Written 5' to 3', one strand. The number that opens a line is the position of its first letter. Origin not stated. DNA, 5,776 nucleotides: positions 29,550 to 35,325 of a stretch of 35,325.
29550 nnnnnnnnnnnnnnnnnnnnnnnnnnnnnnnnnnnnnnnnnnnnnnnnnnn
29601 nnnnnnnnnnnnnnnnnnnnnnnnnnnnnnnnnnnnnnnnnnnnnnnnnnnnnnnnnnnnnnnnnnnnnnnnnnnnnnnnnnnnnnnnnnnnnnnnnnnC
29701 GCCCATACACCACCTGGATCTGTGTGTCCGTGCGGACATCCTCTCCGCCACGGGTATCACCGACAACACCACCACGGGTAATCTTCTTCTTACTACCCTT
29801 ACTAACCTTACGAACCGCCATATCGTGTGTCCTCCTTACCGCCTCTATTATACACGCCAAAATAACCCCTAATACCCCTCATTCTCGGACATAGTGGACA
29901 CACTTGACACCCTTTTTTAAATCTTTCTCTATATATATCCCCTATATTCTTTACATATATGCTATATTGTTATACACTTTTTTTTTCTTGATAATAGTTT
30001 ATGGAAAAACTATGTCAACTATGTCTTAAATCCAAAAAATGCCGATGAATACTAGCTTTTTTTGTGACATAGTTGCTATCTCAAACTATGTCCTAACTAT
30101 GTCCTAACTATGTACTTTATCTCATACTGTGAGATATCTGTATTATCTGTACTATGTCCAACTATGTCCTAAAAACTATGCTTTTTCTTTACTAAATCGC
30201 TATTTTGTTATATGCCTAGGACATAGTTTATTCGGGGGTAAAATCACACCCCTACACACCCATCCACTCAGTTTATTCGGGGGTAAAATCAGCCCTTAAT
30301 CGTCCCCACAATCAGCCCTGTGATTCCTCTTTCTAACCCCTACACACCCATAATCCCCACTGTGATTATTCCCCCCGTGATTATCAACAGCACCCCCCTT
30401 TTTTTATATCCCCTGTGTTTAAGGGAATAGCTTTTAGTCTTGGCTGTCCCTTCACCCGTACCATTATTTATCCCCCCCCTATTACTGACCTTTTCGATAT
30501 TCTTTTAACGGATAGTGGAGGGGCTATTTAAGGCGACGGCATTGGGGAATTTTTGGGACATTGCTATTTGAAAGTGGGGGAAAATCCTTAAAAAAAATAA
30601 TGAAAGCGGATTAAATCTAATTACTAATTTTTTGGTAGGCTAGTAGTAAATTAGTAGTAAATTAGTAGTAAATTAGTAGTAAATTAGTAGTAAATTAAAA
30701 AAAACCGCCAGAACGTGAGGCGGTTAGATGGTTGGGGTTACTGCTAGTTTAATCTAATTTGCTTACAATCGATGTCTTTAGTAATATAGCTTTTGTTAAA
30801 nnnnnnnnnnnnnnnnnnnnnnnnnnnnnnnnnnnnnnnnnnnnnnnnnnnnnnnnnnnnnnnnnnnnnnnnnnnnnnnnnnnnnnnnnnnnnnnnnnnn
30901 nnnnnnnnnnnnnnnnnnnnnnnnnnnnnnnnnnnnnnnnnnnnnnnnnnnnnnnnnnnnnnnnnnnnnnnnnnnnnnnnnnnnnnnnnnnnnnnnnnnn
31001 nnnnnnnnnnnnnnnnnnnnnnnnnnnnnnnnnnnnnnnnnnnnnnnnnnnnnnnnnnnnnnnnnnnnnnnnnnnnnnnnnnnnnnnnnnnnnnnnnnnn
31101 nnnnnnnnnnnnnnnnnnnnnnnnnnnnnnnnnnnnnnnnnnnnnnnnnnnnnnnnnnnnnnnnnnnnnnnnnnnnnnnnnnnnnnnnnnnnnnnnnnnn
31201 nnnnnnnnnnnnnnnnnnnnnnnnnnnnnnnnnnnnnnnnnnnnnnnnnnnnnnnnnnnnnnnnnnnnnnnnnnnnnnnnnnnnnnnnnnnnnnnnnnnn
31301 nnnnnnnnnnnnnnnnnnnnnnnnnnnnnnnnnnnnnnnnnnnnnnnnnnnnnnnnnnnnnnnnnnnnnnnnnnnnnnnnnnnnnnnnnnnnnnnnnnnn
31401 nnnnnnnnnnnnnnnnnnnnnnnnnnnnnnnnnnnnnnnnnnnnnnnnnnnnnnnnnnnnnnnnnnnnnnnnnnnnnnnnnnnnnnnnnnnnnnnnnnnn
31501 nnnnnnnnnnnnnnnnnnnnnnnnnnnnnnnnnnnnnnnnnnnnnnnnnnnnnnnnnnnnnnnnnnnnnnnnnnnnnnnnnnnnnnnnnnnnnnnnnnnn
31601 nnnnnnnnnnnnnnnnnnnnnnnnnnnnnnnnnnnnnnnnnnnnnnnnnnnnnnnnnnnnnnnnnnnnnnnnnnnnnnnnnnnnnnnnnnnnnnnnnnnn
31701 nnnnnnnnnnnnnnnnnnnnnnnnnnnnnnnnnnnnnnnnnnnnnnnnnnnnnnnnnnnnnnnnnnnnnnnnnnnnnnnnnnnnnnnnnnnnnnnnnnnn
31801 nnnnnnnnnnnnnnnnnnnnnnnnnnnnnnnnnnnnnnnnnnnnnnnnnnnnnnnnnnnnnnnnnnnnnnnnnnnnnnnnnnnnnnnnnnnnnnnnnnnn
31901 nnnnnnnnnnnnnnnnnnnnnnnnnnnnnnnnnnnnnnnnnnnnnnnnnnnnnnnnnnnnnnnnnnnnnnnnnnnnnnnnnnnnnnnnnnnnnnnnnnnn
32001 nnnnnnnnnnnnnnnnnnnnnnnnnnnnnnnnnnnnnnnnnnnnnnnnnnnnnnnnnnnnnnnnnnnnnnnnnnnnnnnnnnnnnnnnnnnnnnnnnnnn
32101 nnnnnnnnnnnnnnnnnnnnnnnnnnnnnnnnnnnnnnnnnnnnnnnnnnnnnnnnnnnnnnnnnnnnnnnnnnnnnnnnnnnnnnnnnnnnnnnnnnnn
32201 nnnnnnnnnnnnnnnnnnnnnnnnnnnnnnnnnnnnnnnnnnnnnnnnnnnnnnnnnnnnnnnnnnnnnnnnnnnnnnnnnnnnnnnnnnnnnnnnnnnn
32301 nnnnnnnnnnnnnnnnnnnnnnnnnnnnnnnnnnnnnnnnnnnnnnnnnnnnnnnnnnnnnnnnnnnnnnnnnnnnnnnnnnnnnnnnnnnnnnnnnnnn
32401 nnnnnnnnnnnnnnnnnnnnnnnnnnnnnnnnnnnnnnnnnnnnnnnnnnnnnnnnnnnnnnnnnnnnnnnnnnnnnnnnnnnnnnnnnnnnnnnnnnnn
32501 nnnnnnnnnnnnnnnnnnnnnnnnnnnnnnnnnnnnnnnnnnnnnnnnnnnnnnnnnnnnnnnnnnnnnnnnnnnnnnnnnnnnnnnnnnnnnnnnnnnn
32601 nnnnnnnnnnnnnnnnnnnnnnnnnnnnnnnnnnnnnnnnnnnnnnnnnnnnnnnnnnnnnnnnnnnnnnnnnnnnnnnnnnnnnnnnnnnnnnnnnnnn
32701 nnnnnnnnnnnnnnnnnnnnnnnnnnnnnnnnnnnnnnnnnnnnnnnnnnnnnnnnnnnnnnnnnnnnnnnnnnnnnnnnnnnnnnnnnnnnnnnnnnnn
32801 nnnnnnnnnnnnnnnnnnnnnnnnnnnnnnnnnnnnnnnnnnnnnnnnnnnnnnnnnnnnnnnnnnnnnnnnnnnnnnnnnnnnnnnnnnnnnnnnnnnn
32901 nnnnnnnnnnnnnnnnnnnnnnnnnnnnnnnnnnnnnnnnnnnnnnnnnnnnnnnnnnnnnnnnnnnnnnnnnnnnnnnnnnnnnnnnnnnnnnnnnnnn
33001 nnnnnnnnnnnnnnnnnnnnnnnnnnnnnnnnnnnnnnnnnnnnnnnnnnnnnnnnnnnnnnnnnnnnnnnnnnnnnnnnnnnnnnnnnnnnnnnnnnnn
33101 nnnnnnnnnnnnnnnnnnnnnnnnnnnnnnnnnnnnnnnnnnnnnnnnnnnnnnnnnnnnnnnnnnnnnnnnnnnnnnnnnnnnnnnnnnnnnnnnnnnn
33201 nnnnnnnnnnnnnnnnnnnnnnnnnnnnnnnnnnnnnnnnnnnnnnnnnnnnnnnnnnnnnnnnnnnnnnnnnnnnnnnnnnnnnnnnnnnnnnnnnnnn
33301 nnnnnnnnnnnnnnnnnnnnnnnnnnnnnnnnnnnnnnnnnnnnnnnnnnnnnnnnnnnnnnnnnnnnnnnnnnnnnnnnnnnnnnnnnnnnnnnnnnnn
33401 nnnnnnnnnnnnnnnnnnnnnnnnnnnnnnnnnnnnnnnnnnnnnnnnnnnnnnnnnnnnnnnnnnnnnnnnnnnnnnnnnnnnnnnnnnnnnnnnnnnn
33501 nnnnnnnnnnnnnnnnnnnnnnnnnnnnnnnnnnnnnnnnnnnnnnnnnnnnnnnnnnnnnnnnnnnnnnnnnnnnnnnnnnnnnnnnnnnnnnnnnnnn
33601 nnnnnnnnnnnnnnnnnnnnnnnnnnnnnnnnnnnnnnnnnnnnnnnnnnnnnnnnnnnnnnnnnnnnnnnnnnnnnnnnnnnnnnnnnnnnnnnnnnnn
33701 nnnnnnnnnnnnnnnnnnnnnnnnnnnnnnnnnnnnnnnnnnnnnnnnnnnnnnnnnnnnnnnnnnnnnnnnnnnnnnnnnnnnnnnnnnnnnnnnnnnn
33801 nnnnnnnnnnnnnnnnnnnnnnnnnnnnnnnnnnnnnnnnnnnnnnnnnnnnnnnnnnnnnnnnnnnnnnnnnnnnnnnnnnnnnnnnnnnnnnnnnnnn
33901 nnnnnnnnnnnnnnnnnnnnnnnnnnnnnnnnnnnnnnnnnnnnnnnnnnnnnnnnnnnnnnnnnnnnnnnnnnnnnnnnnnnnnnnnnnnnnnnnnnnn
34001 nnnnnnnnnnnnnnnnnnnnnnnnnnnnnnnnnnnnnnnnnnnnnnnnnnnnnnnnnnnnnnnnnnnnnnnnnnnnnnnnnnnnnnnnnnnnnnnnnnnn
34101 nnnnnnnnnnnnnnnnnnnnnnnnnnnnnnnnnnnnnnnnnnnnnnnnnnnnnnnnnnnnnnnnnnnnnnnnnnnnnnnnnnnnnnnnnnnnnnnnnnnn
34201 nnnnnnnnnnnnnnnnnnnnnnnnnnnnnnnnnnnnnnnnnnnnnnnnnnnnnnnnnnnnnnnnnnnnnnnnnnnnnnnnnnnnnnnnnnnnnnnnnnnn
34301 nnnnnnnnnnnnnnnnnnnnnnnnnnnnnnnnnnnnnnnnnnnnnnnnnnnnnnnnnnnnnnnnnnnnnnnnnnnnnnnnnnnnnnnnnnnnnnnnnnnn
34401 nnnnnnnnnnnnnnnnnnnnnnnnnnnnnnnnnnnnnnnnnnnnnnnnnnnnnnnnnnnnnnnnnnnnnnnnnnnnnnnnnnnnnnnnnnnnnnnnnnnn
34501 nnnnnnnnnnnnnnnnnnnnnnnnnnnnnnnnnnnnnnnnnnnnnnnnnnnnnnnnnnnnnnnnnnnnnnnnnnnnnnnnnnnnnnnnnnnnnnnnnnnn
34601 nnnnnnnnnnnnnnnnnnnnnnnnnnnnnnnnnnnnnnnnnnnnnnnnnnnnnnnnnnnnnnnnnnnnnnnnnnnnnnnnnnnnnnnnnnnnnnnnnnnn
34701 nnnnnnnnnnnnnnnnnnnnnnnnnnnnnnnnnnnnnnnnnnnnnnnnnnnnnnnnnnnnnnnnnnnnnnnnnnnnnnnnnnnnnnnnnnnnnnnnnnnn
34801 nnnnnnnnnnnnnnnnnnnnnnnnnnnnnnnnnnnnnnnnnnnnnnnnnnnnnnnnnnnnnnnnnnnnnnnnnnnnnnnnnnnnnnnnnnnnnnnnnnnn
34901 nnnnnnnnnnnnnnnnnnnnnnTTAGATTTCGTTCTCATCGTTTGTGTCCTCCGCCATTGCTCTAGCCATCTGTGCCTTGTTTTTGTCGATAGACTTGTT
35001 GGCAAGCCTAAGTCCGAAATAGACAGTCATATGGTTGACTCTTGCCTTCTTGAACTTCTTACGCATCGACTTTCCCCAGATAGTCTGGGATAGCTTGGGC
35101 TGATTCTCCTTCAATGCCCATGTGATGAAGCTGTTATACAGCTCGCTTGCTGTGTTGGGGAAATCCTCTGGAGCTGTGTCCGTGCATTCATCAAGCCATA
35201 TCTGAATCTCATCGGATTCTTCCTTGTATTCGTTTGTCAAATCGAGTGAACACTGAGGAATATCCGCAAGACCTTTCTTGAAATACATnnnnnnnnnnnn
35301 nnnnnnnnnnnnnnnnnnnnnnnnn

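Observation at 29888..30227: Array of about 11 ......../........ iterons in both orientations immediately upstream of terS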

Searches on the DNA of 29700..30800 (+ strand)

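Call 6: search_dna_similar(query=window:29700-30800:+, collection=phages, mode=distant, max_rows=30)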
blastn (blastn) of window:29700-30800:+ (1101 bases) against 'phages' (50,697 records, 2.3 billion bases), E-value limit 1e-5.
No match.

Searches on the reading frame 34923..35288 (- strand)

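Call 8: search_protein_families(library=phrogs, proteins=[window:34923-35288:-], max_evalue=0.001)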
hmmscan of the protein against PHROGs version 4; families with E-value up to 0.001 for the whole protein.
window:34923-35288:- (121 aa): 6 families
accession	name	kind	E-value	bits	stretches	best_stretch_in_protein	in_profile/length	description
phrog_1156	-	DNA, RNA and nucleotide metabolism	5.3e-14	52.7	1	1-112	722-844/855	DNA primase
phrog_1829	-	DNA, RNA and nucleotide metabolism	2.5e-12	46.8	1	9-104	667-764/772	DNA primase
phrog_2478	-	DNA, RNA and nucleotide metabolism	5.7e-09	35.6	1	6-105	747-850/854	DNA polymerase/primase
phrog_6088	-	DNA, RNA and nucleotide metabolism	7.4e-08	32.3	1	6-99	672-767/772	DNA primase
phrog_864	-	DNA, RNA and nucleotide metabolism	4.7e-05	23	1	11-108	532-646/1064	DNA primase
phrog_7601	-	unknown function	9e-05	23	1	11-104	187-280/289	-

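Call 9: search_protein_families(library=pfam, proteins=[window:34923-35288:-], max_evalue=0.01)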
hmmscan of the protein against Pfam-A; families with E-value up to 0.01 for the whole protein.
window:34923-35288:- (121 aa): 0 families
